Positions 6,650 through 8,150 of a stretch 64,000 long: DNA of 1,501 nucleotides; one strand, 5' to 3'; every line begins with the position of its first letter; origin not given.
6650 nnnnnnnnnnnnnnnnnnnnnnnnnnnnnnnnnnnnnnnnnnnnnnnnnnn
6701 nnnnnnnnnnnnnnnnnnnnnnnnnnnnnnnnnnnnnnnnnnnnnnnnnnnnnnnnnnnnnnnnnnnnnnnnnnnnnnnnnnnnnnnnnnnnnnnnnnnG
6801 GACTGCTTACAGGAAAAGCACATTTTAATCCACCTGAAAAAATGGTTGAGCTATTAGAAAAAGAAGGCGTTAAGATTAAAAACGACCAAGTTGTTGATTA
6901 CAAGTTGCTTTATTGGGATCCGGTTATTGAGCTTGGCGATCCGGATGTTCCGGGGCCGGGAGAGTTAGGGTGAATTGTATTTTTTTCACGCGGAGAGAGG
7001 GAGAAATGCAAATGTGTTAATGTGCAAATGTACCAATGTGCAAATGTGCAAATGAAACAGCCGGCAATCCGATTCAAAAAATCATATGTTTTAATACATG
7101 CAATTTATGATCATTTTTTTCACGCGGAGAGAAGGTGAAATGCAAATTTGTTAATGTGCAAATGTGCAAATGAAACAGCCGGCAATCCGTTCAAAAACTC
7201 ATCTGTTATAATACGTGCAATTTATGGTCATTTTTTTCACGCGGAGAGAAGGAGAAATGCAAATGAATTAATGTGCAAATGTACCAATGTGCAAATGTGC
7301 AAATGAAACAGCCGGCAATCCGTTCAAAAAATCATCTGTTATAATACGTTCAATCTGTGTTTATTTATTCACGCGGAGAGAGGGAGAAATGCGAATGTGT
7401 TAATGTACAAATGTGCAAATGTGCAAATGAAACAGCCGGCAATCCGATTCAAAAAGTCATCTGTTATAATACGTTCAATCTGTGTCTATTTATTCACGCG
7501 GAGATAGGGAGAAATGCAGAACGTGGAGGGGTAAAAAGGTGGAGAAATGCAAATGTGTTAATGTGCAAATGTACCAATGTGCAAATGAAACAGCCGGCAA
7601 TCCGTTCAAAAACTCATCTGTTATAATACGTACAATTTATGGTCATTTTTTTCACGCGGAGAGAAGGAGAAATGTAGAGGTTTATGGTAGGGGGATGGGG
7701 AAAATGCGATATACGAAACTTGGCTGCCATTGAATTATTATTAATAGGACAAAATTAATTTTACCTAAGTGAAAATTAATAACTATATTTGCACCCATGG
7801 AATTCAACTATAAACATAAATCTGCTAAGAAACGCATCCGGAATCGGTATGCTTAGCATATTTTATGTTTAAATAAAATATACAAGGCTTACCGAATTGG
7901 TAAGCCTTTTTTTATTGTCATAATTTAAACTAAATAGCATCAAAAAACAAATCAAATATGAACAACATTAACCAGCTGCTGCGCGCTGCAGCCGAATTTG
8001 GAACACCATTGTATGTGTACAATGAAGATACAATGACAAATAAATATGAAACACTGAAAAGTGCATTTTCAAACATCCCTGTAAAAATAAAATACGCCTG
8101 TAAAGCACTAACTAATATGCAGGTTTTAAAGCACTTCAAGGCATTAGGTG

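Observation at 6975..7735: Six-copy tandem array of a 117-158 bp non-coding unit directly behind the ATL gene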

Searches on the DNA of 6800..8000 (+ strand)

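Call 5: search_rna_families(source=window, start=6800, end=8000, threshold=evalue, max_evalue=10, show_alignments=3)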
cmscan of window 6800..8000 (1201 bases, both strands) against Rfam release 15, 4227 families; matches with E-value up to 10: 11.
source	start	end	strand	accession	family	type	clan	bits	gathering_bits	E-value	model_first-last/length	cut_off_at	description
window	7848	7914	+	RF01859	Phe_leader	Cis-reg; leader;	-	30.2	55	0.01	1-125/125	no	Phenylalanine leader peptide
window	7856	7923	+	RF02732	JA04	Gene; sRNA;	-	25.6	81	0.38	1-81/81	no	Aggregatibacter sRNA JA04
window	7782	7921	+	RF01774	rpsL_ricks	Cis-reg; leader;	-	22.9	60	7.6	1-131/131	no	Rickettsia rpsL leader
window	7834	7905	-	RF03244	mir-4798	Gene; miRNA;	-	21.5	75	0.22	1-75/75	no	mir-4798 microRNA precursor family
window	7010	7155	-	RF01584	snoR03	Gene; snRNA; snoRNA; HACA-box;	-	21.3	80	7.2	1-163/163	no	small nucleolar RNA snoR03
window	7849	7916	+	RF04319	BTncRNA_FopS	Gene; sRNA;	-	20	56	2.9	1-71/71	no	Bacteroidetes FopS (family of paralogous sRNAs)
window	7875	7947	+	RF02900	AaHKsRNA82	Gene; sRNA;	-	18.7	51.4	8.7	1-81/81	no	Aggregatibacter sRNA 82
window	7843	7894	-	RF03339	mir-3047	Gene; miRNA;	-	18.6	53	1.5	1-61/61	no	mir-3047 microRNA precursor family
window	7778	7925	-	RF01819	RsaD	Gene; sRNA;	-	16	50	5.6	1-189/189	no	RNA Staph. aureus D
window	7887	7964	-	RF00814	mir-316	Gene; miRNA;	-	15.8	80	8.7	1-91/91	no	mir-316 microRNA precursor family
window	7810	7907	+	RF01822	RsaJ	Gene; sRNA;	-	13.2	100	2.6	1-287/287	no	RNA Staph. aureus A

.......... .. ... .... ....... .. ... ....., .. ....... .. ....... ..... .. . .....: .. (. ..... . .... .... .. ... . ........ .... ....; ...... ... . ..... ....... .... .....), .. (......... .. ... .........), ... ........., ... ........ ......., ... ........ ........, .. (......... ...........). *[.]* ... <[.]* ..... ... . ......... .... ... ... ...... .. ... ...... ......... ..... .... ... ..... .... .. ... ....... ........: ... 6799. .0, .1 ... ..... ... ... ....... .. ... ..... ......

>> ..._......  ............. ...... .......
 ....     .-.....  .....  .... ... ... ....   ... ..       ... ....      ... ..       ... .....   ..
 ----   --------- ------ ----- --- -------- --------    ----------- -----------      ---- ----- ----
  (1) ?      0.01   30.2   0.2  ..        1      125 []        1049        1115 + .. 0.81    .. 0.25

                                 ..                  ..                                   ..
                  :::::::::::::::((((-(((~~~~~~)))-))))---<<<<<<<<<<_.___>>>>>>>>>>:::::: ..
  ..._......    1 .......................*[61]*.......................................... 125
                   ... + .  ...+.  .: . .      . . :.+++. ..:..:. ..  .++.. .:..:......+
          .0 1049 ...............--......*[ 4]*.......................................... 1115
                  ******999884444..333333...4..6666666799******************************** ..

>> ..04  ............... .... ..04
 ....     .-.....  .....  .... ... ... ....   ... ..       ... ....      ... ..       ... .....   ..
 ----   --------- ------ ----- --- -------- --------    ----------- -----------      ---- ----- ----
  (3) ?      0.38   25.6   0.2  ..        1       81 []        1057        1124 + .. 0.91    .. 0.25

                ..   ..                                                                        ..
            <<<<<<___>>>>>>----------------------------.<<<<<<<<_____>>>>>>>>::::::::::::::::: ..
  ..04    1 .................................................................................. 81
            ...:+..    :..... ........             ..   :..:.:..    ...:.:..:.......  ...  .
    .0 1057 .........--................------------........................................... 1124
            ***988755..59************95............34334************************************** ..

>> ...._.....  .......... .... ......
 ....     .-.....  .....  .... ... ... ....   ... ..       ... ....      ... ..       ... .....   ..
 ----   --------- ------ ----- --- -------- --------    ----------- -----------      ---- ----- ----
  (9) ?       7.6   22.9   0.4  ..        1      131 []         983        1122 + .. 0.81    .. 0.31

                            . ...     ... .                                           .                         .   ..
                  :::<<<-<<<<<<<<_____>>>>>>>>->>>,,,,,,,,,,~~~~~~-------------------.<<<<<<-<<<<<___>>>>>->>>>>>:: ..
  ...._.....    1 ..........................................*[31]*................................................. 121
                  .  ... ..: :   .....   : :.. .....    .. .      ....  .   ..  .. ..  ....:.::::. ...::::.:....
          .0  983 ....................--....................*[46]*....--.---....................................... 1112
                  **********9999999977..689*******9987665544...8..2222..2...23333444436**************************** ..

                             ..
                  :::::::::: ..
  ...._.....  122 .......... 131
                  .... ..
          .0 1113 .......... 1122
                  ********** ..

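Call 65: search_dna_similar(query=window:6975-7740:+, collection=plasmids, mode=distant, max_evalue=0.001, max_rows=10)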
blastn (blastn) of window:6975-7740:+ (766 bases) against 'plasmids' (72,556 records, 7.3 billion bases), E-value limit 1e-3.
Records with a match: 13; places in all: 17; records where one place covers at least 80% of the query: 0.
Best place of each record, by identity: 90-95% 3; 80-90% 10.
By first word of the organism name: Ligilactobacillus 9; Lacticaseibacillus 3; Bacillus 1.
By predicted mobility (MOB-suite, as given by PLSDB): non-mobilizable 11; conjugative 1; mobilizable 1.
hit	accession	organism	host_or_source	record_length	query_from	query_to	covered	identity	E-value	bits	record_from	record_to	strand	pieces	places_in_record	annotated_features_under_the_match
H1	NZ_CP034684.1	Bacillus sp. BD59S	Chromosomal DNA, plasmid DNA,soil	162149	33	613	25%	89.4%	4e-10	256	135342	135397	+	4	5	none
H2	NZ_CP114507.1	Ligilactobacillus salivarius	Meles meles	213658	37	331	11%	86.4%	4e-4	107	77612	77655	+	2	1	none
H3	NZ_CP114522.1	Ligilactobacillus salivarius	Meles meles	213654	37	331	11%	86.4%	4e-4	107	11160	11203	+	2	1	none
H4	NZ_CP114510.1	Ligilactobacillus salivarius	Meles meles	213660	37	331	11%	86.4%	4e-4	107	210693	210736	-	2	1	none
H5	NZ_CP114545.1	Ligilactobacillus salivarius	Meles meles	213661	37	331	11%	86.4%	4e-4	107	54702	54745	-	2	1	none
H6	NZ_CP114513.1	Ligilactobacillus salivarius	Meles meles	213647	37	331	11%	86.4%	4e-4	107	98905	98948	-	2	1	none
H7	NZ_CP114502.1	Ligilactobacillus salivarius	Meles meles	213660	37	331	11%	86.4%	4e-4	107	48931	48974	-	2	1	none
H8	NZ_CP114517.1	Ligilactobacillus salivarius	Meles meles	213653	37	331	11%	86.4%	4e-4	107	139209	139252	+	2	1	none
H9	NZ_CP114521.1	Ligilactobacillus salivarius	Meles meles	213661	37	331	11%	86.4%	4e-4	107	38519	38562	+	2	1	none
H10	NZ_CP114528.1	Ligilactobacillus salivarius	Meles meles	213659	37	331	11%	86.4%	4e-4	107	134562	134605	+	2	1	none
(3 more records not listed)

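Call 66: search_dna_similar(query=window:6975-7740:+, collection=phages, mode=distant, max_evalue=0.001, max_rows=10)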
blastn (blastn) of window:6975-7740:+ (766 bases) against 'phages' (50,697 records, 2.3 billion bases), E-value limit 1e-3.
No match.

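Call 67: get_annotated_region(hit=H1, flank=1500)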
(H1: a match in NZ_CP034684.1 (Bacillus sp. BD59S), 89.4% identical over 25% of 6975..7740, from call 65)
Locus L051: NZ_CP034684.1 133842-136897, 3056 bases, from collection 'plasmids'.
description: Bacillus sp. BD59S plasmid pBTBD59S1, complete sequence
organism: Bacillus sp. BD59S (NCBI taxid 2499213)
taxonomy: Bacteria; Bacillota; Bacilli; Bacillales; Bacillaceae; Bacillus; Bacillus sp. BD59S
host: -; source: Chromosomal DNA, plasmid DNA,soil; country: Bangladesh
typing (MOB-suite, as given by PLSDB): conjugative; replicon rep_cluster_163,rep_cluster_1698; relaxase MOBP; mating-pair formation MPF_T
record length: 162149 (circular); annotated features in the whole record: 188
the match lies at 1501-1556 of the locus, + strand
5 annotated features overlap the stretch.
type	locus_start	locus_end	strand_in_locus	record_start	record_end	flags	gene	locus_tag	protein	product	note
CDS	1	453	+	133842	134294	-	-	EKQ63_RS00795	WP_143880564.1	CPBP family intramembrane glutamic endopeptidase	GO:0071586 - CAAX-box protein processing [Evidence IEA]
CDS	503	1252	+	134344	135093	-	-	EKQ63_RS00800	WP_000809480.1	trypsin-like peptidase domain-containing protein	-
CDS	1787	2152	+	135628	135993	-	-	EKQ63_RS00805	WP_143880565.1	hypothetical protein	-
CDS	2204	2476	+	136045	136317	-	-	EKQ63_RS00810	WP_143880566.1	hypothetical protein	-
CDS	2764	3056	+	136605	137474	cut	-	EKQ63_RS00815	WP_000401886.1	hypothetical protein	-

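Call 69: get_annotated_region(hit=H2, flank=1200)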
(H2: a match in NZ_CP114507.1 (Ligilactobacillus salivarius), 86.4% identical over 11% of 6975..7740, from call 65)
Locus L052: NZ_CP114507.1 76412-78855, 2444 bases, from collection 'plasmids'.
description: Ligilactobacillus salivarius strain S32 plasmid unnamed4, complete sequence
organism: Ligilactobacillus salivarius (NCBI taxid 1624)
taxonomy: Bacteria; Bacillota; Bacilli; Lactobacillales; Lactobacillaceae; Ligilactobacillus; Ligilactobacillus salivarius
host: -; source: Meles meles; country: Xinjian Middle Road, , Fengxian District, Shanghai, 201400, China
typing (MOB-suite, as given by PLSDB): non-mobilizable; replicon rep_cluster_1685
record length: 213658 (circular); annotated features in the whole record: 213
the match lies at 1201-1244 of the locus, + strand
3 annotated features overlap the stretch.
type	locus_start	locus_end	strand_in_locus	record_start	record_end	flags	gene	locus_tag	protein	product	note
CDS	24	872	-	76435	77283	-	-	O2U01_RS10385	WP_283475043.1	BglG family transcription antiterminator LicT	GO:0006355 - regulation of DNA-templated transcription [Evidence IEA]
CDS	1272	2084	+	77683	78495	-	-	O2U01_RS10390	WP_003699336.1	AAA family ATPase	-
CDS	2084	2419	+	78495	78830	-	-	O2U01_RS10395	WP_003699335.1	DUF5388 domain-containing protein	-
